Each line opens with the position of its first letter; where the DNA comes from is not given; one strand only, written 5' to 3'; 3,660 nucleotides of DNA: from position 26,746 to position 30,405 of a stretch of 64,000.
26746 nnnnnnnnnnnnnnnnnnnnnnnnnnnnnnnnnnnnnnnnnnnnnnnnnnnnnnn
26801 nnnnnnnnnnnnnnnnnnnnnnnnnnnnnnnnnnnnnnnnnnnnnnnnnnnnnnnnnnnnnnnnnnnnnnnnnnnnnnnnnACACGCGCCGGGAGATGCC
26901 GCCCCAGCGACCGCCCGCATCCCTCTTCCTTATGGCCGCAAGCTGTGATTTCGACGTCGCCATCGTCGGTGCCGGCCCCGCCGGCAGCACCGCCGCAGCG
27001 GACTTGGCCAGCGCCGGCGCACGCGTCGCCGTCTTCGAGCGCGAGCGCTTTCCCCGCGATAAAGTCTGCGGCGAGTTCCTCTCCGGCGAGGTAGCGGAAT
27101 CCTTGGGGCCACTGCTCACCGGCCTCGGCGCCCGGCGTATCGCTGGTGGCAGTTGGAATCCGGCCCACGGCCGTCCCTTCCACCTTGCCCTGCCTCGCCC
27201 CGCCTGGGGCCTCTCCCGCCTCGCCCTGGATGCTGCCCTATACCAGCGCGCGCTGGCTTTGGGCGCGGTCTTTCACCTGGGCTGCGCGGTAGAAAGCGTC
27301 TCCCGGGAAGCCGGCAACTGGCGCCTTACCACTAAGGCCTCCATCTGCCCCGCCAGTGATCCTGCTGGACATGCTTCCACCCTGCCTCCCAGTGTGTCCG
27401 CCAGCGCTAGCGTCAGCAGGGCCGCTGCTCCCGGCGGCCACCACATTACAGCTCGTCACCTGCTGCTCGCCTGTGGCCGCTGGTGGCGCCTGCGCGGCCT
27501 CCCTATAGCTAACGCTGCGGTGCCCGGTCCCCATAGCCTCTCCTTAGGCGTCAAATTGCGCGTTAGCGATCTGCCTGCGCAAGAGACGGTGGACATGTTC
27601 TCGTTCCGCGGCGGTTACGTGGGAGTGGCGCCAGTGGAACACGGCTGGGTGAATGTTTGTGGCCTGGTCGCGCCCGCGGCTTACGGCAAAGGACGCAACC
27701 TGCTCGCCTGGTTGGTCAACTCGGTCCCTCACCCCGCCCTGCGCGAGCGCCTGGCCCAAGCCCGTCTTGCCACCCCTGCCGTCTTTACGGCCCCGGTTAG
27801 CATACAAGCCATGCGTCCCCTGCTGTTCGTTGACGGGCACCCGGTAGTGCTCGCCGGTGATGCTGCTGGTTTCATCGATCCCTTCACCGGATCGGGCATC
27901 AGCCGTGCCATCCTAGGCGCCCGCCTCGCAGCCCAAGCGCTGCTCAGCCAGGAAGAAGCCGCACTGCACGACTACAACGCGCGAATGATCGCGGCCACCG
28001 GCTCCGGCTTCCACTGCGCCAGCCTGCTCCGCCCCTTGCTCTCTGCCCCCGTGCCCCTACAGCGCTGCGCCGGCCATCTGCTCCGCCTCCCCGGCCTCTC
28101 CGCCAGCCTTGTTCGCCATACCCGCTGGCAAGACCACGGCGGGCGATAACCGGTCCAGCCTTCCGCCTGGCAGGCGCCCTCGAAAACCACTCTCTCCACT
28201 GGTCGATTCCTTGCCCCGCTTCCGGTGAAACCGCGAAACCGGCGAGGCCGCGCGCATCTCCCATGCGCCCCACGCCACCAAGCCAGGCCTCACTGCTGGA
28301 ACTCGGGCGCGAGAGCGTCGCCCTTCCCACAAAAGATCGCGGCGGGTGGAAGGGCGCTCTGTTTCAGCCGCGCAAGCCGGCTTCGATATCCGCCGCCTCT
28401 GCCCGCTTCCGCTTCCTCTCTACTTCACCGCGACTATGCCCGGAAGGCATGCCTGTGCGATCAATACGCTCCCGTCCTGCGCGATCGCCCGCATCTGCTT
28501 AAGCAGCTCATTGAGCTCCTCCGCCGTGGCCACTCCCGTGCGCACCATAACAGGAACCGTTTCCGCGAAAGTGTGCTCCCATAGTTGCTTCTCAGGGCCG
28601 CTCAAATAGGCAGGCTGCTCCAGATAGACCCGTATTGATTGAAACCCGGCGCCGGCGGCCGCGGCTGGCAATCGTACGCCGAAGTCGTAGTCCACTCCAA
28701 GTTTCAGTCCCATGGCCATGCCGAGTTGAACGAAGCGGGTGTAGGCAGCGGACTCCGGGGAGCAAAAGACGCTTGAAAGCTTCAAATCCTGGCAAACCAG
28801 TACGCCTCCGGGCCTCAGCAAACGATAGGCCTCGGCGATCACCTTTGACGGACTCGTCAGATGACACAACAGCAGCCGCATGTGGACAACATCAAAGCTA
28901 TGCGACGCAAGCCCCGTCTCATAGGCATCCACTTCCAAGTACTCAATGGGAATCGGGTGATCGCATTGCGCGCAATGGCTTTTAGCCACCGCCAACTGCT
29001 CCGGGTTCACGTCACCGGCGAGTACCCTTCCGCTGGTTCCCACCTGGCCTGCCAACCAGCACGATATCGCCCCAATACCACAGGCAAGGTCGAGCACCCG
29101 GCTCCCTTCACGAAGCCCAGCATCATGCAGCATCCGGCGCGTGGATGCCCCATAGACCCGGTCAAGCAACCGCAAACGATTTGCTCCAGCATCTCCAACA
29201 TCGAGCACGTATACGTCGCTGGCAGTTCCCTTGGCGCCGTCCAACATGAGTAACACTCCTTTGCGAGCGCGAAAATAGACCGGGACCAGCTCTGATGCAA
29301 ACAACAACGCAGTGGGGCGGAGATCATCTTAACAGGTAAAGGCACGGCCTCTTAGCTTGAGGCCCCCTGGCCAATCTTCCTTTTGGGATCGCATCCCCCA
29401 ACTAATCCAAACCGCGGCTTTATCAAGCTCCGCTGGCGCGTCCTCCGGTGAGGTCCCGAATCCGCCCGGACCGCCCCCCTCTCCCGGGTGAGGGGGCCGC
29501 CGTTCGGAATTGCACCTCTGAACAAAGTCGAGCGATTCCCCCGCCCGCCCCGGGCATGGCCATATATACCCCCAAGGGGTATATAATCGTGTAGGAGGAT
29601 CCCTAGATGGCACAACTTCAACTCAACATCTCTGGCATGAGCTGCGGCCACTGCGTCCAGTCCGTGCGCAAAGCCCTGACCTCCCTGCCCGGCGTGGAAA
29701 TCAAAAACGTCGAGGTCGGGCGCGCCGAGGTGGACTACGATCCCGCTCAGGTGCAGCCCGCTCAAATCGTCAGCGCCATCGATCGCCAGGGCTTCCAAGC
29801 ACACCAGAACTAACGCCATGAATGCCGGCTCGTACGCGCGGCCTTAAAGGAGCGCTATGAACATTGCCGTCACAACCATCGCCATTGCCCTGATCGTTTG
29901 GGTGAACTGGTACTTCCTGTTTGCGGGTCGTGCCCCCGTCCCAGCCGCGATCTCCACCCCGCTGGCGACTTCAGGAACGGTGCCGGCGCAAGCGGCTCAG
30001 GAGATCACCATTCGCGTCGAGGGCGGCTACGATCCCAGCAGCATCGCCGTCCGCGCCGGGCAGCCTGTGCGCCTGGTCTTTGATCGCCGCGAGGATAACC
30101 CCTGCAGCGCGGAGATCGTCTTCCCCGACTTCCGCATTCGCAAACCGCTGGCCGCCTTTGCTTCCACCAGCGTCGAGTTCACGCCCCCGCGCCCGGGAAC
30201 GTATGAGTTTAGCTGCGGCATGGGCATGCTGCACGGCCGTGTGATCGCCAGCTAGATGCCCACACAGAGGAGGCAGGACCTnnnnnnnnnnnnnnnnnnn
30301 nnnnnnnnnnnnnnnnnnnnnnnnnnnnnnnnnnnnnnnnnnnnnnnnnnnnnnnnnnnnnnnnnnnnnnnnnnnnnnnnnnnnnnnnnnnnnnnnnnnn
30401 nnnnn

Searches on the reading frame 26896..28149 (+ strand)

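Call 64: search_protein_families(library=pfam, proteins=[window:26896-28149:+])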
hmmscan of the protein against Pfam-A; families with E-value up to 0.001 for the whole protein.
window:26896-28149:+ (417 aa): 11 families
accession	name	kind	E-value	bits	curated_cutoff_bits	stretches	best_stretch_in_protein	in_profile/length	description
PF01266.30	DAO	-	3.3e-10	40.5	27.9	1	20-53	1-34/353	FAD dependent oxidoreductase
PF01494.25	FAD_binding_3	-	1.5e-08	34.7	22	1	19-51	2-34/349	FAD binding domain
PF07992.20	Pyr_redox_2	-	5.1e-07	29.8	26.1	1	19-198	1-112/291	Pyridine nucleotide-disulphide oxidoreductase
PF04820.20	Trp_halogenase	-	3.7e-06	26.5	21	0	20-57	1-42/458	Tryptophan halogenase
PF13450.12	NAD_binding_8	-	4.9e-06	27.2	21.9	1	23-51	1-29/68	NAD(P)-binding Rossmann-like domain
PF00890.30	FAD_binding_2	-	6e-06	26.1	20.4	1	20-50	1-31/414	FAD binding domain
PF12831.13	FAD_oxidored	-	5.6e-05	23.1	27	1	20-52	1-33/416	FAD dependent oxidoreductase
PF03486.20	HI0933_like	-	6.2e-05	23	50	1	20-57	2-39/244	HI0933-like protein Rossmann domain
PF01946.23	Thi4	-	0.00012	21.8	26.2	1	18-50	17-50/235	Thi4 family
PF01134.28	GIDA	-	0.0005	19.7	22.1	1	20-47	1-28/391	Glucose inhibited division protein A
PF00070.33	Pyr_redox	-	0.00088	20.2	22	0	21-62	2-42/82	Pyridine nucleotide-disulphide oxidoreductase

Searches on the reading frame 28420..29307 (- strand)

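Call 64: search_protein_families(library=pfam, proteins=[window:28420-29307:-])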
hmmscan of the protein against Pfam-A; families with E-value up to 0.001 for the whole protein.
window:28420-29307:- (295 aa): 8 families
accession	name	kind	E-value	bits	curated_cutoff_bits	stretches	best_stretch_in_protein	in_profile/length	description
PF08241.18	Methyltransf_11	-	1.5e-21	77.2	21.2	1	72-172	1-95/95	Methyltransferase domain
PF13649.12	Methyltransf_25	-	4.9e-19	69.2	27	1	71-168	1-97/97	Methyltransferase domain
PF13847.12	Methyltransf_31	-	1.5e-17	64.1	27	1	66-176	2-113/145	Methyltransferase domain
PF01209.24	Ubie_methyltran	-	7.9e-17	61.8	20.1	1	63-195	43-172/233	ubiE/COQ5 methyltransferase family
PF08242.18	Methyltransf_12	-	6e-13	49.8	30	1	72-170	1-98/98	Methyltransferase domain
PF13489.12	Methyltransf_23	-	2e-12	47.6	27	1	55-179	12-123/164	Methyltransferase domain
PF05175.20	MTS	-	3.7e-06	27.1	23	1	67-168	31-134/170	Methyltransferase small domain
PF07021.18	MetW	-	4.4e-05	23.6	21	1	65-163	11-101/193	Methionine biosynthesis protein MetW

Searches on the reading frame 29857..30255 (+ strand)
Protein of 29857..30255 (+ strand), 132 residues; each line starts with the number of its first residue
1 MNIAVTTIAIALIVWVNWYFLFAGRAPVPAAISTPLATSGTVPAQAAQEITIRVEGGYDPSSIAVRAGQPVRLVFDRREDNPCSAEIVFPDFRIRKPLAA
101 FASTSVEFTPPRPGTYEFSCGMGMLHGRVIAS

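Call 37: search_protein_families(library=pfam, proteins=[window:29857-30255:+])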
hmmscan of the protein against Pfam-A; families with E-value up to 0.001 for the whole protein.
window:29857-30255:+ (132 aa): 1 family
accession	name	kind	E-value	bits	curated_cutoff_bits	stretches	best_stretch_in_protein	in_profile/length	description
PF13473.12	Cupredoxin_1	-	8.7e-20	71.1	27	1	35-131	16-104/104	Cupredoxin-like domain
